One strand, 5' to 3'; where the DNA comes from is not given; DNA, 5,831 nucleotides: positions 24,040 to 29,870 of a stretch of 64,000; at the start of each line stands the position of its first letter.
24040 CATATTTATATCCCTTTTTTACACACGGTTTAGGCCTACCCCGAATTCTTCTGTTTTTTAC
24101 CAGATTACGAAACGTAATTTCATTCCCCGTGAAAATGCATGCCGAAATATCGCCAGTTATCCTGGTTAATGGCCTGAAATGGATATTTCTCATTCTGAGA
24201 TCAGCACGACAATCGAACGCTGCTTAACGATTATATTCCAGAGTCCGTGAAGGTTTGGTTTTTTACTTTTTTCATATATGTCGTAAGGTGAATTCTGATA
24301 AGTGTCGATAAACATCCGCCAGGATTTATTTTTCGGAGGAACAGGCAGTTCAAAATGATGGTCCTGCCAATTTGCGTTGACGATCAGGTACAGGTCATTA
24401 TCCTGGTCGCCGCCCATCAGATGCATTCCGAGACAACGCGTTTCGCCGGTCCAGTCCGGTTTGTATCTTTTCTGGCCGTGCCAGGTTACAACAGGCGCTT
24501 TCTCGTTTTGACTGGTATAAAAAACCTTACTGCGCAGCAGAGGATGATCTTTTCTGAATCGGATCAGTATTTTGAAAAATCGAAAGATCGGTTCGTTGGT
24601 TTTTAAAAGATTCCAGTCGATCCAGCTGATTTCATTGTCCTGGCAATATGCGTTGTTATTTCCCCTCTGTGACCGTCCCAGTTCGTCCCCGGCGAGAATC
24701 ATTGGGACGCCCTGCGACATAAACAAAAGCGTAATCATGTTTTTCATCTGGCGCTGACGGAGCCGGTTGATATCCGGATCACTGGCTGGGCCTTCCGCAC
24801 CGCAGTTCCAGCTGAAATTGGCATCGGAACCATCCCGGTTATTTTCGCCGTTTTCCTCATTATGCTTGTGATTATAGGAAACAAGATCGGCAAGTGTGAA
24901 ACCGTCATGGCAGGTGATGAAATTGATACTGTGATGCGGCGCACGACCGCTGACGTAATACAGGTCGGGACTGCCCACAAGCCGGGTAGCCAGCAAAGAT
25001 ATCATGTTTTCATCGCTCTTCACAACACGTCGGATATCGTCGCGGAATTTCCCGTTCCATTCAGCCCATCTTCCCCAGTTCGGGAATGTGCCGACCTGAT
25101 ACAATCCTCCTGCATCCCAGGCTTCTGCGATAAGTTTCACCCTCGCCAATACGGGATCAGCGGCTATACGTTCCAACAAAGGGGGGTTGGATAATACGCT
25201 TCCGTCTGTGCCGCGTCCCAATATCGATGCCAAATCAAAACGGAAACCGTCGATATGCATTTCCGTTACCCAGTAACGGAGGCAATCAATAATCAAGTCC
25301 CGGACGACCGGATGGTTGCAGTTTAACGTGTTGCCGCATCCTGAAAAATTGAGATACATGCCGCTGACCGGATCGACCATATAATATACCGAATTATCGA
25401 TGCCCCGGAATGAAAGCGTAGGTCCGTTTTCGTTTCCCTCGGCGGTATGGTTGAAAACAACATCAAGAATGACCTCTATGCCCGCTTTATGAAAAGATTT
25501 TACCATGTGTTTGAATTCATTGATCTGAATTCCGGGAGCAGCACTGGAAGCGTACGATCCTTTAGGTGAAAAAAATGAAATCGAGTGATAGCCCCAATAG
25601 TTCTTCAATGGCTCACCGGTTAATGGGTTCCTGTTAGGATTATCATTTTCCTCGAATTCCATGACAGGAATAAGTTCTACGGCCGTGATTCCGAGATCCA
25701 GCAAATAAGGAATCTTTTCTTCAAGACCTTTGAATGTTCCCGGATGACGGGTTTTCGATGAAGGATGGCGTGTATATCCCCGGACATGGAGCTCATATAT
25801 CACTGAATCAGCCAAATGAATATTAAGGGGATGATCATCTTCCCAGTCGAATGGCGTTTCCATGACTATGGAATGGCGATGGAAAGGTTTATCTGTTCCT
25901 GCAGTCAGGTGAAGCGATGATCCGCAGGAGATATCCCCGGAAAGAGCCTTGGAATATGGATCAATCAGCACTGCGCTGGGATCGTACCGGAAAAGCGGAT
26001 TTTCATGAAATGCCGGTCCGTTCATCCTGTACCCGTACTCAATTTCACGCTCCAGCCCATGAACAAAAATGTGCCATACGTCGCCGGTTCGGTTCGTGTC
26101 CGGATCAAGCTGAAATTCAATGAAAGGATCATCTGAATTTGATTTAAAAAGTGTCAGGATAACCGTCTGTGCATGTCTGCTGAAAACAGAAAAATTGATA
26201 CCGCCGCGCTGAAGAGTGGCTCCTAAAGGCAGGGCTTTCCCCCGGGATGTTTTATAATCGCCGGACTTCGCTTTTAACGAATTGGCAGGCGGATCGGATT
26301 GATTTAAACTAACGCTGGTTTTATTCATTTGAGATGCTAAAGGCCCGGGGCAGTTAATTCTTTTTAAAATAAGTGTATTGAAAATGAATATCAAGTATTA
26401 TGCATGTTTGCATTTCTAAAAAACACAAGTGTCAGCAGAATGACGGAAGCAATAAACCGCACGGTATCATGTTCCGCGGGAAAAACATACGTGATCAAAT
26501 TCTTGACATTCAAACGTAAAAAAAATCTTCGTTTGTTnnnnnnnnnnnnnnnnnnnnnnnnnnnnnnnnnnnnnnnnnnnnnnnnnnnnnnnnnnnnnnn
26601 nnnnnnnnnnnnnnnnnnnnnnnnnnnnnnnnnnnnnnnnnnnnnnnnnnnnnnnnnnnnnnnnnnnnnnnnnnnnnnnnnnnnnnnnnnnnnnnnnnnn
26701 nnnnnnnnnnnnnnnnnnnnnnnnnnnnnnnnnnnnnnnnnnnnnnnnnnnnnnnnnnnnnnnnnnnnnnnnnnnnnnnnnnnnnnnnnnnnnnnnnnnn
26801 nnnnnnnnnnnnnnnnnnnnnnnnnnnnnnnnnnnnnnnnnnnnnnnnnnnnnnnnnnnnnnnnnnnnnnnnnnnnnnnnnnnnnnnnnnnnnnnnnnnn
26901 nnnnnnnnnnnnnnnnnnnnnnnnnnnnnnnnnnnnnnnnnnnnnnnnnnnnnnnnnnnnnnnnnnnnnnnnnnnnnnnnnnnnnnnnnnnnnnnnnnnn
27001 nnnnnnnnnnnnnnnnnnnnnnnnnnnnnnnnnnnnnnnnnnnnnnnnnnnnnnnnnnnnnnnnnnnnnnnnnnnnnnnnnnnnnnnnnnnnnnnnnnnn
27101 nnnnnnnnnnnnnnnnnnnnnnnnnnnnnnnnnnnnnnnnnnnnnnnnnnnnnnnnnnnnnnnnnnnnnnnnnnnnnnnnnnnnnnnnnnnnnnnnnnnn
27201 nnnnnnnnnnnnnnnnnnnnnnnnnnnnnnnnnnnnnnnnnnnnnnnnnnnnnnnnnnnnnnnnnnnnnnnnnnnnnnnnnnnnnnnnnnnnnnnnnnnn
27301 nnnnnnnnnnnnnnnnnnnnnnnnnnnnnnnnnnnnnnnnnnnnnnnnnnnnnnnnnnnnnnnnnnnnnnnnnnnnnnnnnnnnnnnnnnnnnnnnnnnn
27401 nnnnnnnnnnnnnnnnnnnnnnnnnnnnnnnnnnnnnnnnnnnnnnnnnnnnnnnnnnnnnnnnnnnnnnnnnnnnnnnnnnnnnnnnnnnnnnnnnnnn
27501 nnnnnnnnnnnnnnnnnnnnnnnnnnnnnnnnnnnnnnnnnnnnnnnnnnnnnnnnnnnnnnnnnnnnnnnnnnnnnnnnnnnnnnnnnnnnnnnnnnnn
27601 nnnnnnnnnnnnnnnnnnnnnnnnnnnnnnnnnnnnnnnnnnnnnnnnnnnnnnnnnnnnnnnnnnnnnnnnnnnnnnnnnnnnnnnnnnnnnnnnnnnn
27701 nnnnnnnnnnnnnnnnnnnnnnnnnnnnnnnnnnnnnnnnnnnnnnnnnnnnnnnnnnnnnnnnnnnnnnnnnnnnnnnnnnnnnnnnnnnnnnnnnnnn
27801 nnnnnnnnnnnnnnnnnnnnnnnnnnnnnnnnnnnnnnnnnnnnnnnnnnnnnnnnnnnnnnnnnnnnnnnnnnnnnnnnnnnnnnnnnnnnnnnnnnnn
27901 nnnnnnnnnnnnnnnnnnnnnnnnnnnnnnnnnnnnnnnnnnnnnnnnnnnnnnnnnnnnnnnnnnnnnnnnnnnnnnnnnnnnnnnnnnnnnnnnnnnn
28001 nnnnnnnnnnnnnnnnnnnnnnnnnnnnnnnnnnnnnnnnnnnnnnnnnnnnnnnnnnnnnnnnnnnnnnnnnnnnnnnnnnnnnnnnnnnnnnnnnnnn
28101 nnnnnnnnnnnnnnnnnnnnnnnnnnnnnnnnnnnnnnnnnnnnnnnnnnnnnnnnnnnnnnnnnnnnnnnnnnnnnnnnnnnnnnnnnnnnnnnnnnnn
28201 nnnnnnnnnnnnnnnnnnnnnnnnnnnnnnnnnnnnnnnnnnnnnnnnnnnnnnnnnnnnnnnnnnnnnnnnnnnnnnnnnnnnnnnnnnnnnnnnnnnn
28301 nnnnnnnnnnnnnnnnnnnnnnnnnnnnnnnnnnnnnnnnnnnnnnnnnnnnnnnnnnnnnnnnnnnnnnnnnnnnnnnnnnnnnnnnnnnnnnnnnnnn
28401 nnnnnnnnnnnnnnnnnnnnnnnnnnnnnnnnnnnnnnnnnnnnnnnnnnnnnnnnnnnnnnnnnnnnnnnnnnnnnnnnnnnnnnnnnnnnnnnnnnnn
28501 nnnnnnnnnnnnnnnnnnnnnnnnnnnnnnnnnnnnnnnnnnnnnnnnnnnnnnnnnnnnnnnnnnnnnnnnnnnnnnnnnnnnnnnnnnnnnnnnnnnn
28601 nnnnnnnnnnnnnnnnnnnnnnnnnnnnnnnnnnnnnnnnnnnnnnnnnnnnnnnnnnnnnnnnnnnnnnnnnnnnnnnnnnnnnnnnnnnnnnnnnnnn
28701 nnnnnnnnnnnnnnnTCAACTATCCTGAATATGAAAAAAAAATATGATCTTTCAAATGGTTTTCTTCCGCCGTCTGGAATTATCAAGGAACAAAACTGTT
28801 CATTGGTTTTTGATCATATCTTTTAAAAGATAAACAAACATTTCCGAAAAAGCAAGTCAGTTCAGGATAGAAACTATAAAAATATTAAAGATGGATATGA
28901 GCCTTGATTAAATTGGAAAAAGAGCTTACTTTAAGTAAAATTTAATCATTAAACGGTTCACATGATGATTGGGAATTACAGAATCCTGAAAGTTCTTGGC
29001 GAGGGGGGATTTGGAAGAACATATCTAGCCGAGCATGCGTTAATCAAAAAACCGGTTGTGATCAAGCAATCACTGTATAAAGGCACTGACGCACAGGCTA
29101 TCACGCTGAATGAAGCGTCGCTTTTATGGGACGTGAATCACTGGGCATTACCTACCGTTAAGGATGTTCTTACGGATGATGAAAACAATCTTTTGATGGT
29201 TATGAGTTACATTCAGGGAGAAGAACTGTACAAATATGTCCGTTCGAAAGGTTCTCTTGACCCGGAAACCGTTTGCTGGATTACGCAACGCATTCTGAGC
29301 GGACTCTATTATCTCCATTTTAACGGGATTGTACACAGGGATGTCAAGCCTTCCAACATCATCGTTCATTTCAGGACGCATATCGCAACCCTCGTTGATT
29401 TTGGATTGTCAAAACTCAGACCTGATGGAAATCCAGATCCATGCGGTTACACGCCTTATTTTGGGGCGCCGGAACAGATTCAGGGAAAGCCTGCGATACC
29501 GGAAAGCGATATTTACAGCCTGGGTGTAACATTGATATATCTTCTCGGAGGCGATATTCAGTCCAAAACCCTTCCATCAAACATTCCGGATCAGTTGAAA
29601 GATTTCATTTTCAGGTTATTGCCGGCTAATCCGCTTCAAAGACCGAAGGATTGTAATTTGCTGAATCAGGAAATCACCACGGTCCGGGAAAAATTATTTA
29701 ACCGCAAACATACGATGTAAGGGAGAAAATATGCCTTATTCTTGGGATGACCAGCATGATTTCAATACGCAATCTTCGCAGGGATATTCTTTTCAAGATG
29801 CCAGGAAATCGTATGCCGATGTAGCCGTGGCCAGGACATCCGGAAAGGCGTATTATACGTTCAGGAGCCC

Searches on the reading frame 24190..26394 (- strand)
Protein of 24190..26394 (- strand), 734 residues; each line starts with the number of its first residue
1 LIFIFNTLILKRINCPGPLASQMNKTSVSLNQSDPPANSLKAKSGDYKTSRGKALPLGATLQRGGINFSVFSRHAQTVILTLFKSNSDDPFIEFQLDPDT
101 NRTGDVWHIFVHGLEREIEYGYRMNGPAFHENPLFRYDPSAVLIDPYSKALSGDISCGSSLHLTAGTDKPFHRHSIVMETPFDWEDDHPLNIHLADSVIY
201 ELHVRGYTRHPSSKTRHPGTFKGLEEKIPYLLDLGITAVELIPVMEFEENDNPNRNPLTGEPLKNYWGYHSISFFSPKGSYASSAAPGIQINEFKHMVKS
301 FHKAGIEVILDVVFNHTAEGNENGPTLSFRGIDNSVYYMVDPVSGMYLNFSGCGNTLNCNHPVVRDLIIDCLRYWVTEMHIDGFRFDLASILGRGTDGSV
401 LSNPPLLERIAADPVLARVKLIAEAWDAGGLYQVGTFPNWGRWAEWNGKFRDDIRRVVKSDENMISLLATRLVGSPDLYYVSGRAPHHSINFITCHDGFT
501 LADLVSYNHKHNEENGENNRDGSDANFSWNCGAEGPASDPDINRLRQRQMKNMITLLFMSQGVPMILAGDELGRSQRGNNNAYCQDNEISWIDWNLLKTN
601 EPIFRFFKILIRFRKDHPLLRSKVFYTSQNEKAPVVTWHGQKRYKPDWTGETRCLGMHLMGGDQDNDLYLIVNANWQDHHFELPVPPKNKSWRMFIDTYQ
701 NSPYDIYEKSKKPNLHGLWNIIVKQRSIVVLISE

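Call 55: search_protein_families(library=pfam, proteins=[window:24190-26394:-], max_evalue=0.0001)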
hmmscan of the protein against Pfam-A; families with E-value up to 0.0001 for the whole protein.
window:24190-26394:- (734 aa): 3 families
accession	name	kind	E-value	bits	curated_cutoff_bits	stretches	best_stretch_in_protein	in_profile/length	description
PF00128.31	Alpha-amylase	-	4.1e-23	82.8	22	1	213-320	10-95/446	Alpha amylase, catalytic domain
PF02922.24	CBM_48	-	1.7e-16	60.8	22.4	1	56-148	1-83/83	Carbohydrate-binding module 48 (Isoamylase N-terminal domain)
PF21156.3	ISOA1-3_C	-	3e-11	43.9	27.3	1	638-711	2-73/106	Isoamylase 1-3, C-terminal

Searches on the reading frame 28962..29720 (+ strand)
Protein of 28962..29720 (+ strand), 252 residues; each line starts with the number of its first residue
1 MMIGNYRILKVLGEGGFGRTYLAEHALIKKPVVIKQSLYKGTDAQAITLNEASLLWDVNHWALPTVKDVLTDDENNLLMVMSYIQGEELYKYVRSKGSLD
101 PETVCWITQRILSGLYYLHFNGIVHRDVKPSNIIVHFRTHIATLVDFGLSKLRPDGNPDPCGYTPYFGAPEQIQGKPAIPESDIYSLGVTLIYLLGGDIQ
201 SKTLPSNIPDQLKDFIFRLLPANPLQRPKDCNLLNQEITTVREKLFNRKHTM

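Call 3: search_protein_families(library=pfam, proteins=[window:28962-29720:+], max_evalue=0.1)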
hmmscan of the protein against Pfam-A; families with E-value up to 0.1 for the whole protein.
window:28962-29720:+ (252 aa): 5 families
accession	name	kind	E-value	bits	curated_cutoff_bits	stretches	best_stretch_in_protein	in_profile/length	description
PF00069.31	Pkinase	-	7.3e-42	144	31.7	1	6-198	1-194/263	Protein kinase domain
PF07714.23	PK_Tyr_Ser-Thr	-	1.1e-24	87.6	23.1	1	8-195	3-198/258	Protein tyrosine and serine/threonine kinase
PF03109.22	ABC1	-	5.7e-05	22.8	22.9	1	61-151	130-215/244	ABC1 atypical kinase-like domain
PF01636.29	APH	-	0.00024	21.4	23.2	1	121-152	168-199/239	Phosphotransferase enzyme family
PF16544.10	STAR_dimer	-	0.024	14.6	26.3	1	233-249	32-48/53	Homodimerisation region of STAR domain protein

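Call 4: search_protein_families(library=ncbifam, proteins=[window:28962-29720:+], max_evalue=0.1)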
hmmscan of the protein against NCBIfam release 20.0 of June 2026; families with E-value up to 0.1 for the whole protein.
window:28962-29720:+ (252 aa): 19 families
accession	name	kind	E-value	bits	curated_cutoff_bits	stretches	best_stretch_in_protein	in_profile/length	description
NF033483.0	PknB_PASTA_kin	equivalog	2.9e-34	119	450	1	4-198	7-205/563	Stk1 family PASTA domain-containing Ser/Thr kinase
NF047741.1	antiphage_MADS6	equivalog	7.4e-30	104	460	2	3-123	493-612/612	methylation-associated defense system protein kinase MAD6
NF038150.1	lanthi_synth_IV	equivalog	1.8e-23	82.8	650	1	4-197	189-392/851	class IV lanthionine synthetase LanL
TIGR03903.1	TOMM_kin_cyc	equivalog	3.3e-19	68.3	705.75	1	74-200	51-190/1267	TOMM system kinase/cyclase fusion protein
NF009651.0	PRK13184.1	equivalog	1.1e-16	60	839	2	4-151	2-161/932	serine/threonine-protein kinase PknD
NF052427.1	StpK7MSMEG_1200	equivalog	1.4e-16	60.1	900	1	3-197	6-205/601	serine/threonine protein kinase StpK7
NF033442.0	BREX_PglW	equivalog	2.1e-13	48.9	990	1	3-153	511-663/1391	BREX system serine/threonine kinase PglW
NF058632.1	SerThrKinPrkT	equivalog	6.3e-13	48.4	280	1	5-148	22-163/322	serine/threonine protein kinase PrkT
NF038151.1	lanthi_synth_III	equivalog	6.7e-12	44.6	575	1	5-221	221-449/833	class III lanthionine synthetase LanKC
NF043056.1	T4SS_LegK1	equivalog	7.3e-12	44.6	550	1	31-203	108-292/516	Dot/Icm T4SS effector kinase LegK1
NF053615.1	SerThrKinAfsKStmc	equivalog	5.6e-11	41.8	1300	1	3-197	12-209/809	protein serine/threonine kinase AfsK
TIGR03724.2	arch_bud32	equivalog_domain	4.4e-10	39.4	125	1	48-153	40-134/193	KEOPS complex kinase/ATPase Bud32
NF011463.0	PRK14879.1-4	equivalog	9.3e-10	38.3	188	1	48-153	65-163/237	Kae1-associated kinase Bud32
NF011460.0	PRK14879.1-1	equivalog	1e-08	34.6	199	1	65-152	74-159/232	Kae1-associated kinase Bud32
NF011464.0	PRK14879.1-7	equivalog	2.4e-07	30.7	246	1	48-152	53-151/221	Kae1-associated kinase Bud32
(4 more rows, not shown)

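Call 7: search_protein_families(library=padloc, proteins=[window:28962-29720:+], max_evalue=0.1)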
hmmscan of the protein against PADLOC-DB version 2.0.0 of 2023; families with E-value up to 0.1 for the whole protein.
window:28962-29720:+ (252 aa): 36 families (the best 25 are shown)
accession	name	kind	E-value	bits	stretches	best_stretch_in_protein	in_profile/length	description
PDLC04138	mad6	-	6.6e-47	158.8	1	4-205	51-260/659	mads_6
PDLC04042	PD-T4-6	-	2.1e-40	137.2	1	2-198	7-209/292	-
PDLC04053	PD-T4-6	-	2.8e-39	133.4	1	2-198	7-208/311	-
PDLC04047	PD-T4-6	-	4.1e-39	132.6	1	2-199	8-210/327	-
PDLC04054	PD-T4-6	-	7.4e-36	122.3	1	4-198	11-210/347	-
PDLC04044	PD-T4-6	-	9.9e-36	121.6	1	4-200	32-238/372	-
PDLC04045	PD-T4-6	-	1e-34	118.1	1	4-197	33-242/350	-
PDLC04060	PD-T4-6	-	5.1e-34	116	1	2-197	6-205/486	-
PDLC04062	PD-T4-6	-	6.9e-32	109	1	5-197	33-234/450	-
PDLC04057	PD-T4-6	-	2.1e-31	107.5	1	2-200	6-209/443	-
PDLC04048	PD-T4-6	-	1.1e-30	105.2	1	2-199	8-210/354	-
PDLC04051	PD-T4-6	-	2.1e-29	100.8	1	3-201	31-241/476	-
PDLC04061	PD-T4-6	-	3.6e-28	97.3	1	4-197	16-219/510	-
PDLC04064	PD-T4-6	-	4.3e-27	93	1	3-197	19-216/369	-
PDLC04043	PD-T4-6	-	9.1e-27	92.2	1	3-198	14-214/452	-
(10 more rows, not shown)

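Call 21: search_protein_families(library=phrogs, proteins=[window:28962-29720:+], max_evalue=0.01)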
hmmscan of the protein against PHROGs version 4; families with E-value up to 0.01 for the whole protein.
window:28962-29720:+ (252 aa): 4 families
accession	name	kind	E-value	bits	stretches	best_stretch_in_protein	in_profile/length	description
phrog_2361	-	other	5.1e-41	142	1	3-242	12-270/415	serine-threonine kinase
phrog_3043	-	other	6.6e-07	29.9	1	98-199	198-303/376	kinase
phrog_4972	-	unknown function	3.3e-05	23.9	1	104-194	220-314/501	-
phrog_14300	-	unknown function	0.0011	19.6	1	104-151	220-265/290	-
